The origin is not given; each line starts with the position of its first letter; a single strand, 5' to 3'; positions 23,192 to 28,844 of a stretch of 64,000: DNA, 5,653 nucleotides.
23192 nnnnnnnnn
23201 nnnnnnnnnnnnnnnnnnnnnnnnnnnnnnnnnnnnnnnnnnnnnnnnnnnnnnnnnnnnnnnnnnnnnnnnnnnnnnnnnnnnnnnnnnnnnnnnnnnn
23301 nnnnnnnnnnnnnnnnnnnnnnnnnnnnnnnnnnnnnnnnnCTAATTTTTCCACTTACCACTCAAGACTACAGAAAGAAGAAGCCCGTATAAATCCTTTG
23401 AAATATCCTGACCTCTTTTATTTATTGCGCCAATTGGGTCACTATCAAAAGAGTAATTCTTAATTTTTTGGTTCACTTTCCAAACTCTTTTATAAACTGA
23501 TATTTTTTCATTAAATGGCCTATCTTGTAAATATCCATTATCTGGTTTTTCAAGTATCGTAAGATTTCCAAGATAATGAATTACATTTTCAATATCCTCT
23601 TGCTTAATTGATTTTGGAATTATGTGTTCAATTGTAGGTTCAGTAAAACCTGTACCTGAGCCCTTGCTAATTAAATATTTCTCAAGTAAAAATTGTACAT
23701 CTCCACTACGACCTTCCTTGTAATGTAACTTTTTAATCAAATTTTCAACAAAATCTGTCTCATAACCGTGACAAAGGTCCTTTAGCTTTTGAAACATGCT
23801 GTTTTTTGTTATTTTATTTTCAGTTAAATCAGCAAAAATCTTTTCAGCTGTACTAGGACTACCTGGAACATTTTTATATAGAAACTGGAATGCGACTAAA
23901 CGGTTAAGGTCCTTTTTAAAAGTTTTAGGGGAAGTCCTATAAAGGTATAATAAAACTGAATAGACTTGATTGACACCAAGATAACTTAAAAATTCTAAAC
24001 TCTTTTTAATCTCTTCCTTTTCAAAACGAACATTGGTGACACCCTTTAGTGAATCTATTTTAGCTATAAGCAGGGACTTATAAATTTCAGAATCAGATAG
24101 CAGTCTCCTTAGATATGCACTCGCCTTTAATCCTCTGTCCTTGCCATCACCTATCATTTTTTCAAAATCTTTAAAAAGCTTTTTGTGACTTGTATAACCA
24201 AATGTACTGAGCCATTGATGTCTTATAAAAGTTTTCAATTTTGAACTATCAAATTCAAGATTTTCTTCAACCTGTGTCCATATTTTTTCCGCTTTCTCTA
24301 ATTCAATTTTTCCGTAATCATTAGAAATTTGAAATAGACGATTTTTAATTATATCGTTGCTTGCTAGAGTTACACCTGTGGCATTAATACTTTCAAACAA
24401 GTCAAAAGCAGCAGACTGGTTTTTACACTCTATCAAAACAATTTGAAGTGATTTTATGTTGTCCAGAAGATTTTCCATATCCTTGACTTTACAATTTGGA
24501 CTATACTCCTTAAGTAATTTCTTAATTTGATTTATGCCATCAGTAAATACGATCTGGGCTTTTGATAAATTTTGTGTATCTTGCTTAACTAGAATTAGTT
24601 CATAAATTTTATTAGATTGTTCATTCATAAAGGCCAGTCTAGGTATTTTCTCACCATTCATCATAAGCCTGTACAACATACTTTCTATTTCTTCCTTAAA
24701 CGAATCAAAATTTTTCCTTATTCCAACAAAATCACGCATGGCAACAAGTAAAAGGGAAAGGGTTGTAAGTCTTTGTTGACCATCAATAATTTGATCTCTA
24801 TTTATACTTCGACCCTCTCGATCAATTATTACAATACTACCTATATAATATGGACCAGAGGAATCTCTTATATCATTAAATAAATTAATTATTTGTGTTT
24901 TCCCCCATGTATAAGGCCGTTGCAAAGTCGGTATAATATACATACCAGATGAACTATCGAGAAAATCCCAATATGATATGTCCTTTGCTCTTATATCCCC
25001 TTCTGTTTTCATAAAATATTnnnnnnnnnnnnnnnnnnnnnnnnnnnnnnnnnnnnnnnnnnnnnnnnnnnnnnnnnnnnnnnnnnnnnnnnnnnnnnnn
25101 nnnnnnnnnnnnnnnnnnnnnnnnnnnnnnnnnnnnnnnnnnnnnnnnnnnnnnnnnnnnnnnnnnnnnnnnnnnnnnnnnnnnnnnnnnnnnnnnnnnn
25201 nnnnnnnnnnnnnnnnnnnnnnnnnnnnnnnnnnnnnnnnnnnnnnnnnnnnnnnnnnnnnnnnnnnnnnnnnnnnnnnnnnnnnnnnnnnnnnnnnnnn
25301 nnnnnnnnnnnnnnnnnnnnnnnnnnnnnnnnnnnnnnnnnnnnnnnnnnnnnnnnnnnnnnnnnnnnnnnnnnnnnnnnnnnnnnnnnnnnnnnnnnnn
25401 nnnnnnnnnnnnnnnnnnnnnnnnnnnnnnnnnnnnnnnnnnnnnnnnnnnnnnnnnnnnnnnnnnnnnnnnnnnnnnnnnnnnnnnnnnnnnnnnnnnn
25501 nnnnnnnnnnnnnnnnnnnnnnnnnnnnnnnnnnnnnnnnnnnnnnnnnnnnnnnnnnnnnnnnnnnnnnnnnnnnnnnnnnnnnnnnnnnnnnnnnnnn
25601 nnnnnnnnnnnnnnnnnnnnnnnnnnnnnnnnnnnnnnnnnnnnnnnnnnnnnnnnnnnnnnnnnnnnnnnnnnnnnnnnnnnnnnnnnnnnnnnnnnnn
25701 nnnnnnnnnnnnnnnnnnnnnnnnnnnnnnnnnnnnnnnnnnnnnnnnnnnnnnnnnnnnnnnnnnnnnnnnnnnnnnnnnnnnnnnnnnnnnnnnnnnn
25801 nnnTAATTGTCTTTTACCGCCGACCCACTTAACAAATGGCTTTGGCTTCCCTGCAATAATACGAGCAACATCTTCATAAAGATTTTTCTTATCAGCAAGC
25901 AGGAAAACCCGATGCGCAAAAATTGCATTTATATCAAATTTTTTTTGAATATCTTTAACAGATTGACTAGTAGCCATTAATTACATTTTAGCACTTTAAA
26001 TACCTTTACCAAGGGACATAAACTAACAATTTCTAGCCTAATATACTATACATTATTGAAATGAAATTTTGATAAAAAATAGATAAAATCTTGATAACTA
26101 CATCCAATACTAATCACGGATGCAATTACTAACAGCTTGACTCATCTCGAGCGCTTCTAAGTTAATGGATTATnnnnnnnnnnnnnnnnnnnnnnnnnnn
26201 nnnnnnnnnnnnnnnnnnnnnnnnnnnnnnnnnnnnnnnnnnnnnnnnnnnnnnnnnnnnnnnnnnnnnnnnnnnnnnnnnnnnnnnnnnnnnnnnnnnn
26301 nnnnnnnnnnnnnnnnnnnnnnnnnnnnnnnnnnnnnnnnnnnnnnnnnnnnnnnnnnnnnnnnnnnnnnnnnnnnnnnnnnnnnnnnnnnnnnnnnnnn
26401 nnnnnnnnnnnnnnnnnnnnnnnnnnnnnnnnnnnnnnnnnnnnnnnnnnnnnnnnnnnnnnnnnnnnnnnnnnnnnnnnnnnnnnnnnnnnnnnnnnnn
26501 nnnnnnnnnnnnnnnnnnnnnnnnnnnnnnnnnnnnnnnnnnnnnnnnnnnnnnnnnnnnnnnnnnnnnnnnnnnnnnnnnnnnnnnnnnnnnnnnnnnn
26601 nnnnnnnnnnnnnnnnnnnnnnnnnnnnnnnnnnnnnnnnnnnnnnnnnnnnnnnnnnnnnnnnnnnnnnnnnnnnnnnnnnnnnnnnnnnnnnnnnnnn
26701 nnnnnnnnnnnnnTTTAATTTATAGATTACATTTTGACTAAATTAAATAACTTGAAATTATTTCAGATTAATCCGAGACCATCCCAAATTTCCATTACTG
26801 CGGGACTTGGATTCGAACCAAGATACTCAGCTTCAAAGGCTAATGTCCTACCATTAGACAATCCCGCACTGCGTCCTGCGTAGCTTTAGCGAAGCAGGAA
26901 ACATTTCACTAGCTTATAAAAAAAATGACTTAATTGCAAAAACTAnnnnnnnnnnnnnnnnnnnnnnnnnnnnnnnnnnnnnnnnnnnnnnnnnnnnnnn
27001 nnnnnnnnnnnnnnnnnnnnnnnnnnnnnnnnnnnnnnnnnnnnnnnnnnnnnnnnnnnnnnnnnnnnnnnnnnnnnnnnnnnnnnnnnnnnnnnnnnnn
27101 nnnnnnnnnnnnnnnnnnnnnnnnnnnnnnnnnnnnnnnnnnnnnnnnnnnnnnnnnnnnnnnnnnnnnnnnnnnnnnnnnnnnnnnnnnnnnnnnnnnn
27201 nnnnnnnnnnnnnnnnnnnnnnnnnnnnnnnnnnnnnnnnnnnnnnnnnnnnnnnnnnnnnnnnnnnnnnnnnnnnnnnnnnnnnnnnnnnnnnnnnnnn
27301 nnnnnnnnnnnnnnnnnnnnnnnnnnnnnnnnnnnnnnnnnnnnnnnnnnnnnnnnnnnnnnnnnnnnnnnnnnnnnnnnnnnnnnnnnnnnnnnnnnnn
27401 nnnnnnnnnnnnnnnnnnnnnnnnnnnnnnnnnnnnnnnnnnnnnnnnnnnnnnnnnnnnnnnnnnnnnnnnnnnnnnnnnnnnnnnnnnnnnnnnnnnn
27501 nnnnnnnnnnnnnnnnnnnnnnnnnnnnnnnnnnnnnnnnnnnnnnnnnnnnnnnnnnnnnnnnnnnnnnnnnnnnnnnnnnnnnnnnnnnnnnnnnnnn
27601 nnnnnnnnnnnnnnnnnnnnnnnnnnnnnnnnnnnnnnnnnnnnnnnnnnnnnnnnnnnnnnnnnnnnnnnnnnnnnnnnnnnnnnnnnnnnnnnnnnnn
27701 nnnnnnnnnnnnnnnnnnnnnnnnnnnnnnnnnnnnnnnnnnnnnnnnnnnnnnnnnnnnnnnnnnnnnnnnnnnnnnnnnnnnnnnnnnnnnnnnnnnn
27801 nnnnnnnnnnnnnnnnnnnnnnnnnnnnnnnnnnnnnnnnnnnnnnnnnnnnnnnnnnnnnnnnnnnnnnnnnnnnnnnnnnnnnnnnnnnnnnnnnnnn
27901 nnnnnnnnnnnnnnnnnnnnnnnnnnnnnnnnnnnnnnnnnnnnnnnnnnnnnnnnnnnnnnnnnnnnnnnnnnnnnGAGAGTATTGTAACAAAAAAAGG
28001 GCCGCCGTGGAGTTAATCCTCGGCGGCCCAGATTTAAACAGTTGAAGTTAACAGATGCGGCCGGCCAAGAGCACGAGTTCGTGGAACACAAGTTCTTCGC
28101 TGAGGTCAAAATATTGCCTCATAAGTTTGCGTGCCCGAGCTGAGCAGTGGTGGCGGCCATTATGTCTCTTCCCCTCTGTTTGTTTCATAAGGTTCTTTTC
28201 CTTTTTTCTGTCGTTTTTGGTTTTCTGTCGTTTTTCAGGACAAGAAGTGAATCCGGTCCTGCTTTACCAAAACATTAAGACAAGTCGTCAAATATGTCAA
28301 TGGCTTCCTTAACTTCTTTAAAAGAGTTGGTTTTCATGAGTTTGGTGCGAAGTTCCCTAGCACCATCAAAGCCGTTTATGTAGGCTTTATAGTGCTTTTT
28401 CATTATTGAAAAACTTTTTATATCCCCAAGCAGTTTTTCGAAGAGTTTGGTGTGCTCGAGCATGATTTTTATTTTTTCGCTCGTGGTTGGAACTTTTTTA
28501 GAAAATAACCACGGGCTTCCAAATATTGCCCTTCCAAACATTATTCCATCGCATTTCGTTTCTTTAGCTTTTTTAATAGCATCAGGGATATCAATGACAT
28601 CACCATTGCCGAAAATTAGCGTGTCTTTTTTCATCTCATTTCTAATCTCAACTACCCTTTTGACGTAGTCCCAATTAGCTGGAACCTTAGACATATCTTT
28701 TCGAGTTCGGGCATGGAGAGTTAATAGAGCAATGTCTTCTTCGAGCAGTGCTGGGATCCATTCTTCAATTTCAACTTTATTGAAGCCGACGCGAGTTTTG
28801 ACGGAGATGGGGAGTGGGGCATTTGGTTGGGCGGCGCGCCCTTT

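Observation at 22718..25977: Tightly coupled Dam-MTase / GmrSD-like / small PD-(D/E)xK nuclease operon - a possible composite defence system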

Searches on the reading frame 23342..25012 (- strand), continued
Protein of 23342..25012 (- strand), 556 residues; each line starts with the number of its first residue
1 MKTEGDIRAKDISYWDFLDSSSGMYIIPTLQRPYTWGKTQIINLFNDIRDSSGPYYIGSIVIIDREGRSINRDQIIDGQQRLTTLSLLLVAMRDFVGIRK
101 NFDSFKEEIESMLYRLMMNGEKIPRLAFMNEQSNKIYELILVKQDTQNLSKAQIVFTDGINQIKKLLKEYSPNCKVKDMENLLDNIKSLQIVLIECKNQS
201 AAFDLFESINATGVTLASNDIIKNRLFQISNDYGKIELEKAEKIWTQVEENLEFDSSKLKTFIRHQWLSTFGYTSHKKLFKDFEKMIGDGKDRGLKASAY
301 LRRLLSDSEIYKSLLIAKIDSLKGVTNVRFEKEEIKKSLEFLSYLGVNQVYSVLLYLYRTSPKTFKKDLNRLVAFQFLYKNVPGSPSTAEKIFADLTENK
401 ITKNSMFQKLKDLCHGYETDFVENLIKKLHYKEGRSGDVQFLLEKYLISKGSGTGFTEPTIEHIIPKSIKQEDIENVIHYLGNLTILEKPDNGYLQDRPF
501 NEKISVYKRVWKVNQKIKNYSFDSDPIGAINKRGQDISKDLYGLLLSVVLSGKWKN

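Call 90: find_encoding_contigs(protein=P0042, flank=5000, max_places=1)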
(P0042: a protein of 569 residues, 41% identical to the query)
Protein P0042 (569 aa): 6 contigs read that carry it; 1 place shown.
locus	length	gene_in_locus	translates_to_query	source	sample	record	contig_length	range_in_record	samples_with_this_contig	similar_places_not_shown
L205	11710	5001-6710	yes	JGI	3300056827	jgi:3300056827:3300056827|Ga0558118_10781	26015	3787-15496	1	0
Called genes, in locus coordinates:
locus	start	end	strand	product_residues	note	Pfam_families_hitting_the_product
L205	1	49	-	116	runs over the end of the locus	PF01258:zf-dskA_traR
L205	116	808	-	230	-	PF22935:RM44_endonuclase, PF14622:Ribonucleas_3_3, PF00636:Ribonuclease_3, PF00035:dsrm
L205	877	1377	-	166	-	PF01029:NusB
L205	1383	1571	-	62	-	-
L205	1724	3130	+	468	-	PF04932:Wzy_C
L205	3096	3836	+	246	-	PF01479:S4, PF00849:PseudoU_synth_2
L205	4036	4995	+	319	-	PF02086:MethyltransfD12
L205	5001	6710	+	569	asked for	PF03235:GmrSD_N, PF07510:GmrSD_C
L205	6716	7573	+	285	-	PF04556:DpnII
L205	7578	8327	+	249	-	PF01555:N6_N4_Mtase, PF08241:Methyltransf_11 (faint), PF13649:Methyltransf_25 (faint), PF01555:N6_N4_Mtase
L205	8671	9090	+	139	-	PF08570:DUF1761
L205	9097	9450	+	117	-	PF01494:FAD_binding_3 (weak), PF00890:FAD_binding_2, PF01134:GIDA (weak), PF01266:DAO (weak), PF03486:HI0933_like, PF07992:Pyr_redox_2 (weak), PF12831:FAD_oxidored, PF13450:NAD_binding_8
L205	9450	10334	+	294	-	PF03486:HI0933_like, PF22780:HI0933_like_1st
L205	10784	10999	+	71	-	PF11127:YgaP-like_TM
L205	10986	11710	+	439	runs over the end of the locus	PF00890:FAD_binding_2 (faint), PF01266:DAO (faint), PF01593:Amino_oxidase, PF03486:HI0933_like (faint), PF07992:Pyr_redox_2 (faint), PF13450:NAD_binding_8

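Call 91: find_encoding_contigs(protein=P0039, flank=5000, max_places=1)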
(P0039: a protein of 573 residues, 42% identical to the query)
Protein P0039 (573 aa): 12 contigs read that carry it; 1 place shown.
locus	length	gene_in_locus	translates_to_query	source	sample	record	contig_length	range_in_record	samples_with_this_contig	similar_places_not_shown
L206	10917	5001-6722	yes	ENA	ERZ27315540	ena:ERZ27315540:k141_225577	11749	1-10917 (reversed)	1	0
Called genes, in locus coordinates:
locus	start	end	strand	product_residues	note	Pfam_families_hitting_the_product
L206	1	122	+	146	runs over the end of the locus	-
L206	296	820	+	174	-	PF00581:Rhodanese, PF11127:YgaP-like_TM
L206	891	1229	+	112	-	PF09876:DUF2103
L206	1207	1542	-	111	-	-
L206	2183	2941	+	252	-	-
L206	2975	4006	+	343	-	PF14257:DUF4349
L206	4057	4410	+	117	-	-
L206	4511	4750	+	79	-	-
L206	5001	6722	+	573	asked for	PF03235:GmrSD_N, PF07510:GmrSD_C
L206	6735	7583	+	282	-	PF02086:MethyltransfD12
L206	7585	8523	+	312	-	PF04556:DpnII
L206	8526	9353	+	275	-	PF01555:N6_N4_Mtase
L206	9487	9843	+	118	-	PF09848:SLFN-g3_helicase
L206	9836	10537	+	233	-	PF01844:HNH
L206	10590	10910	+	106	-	PF13412:HTH_24 (weak), PF08279:HTH_11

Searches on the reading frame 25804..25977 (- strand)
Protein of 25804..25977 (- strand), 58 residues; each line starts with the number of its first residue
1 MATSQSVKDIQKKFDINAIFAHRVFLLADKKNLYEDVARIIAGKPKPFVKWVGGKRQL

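Call 52: search_protein_families(library=pfam, proteins=[window:25804-25977:-], max_evalue=10)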
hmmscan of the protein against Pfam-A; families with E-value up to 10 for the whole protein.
seq(58 aa): 0 families

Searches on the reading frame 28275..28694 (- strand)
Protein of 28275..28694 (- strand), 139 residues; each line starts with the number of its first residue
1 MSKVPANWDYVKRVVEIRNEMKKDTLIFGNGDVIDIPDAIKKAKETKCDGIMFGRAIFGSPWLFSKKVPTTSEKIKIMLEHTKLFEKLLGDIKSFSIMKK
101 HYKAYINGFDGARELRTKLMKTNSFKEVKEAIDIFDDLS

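Call 55: search_protein_families(library=pfam, proteins=[window:28275-28694:-], max_evalue=0.001)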
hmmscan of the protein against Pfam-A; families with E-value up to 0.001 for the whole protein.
window:28275-28694:- (139 aa): 1 family
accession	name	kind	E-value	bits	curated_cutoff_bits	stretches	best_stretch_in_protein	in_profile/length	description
PF01207.24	Dus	-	1.7e-18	67.3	20.4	1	5-133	170-303/311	Dihydrouridine synthase (Dus)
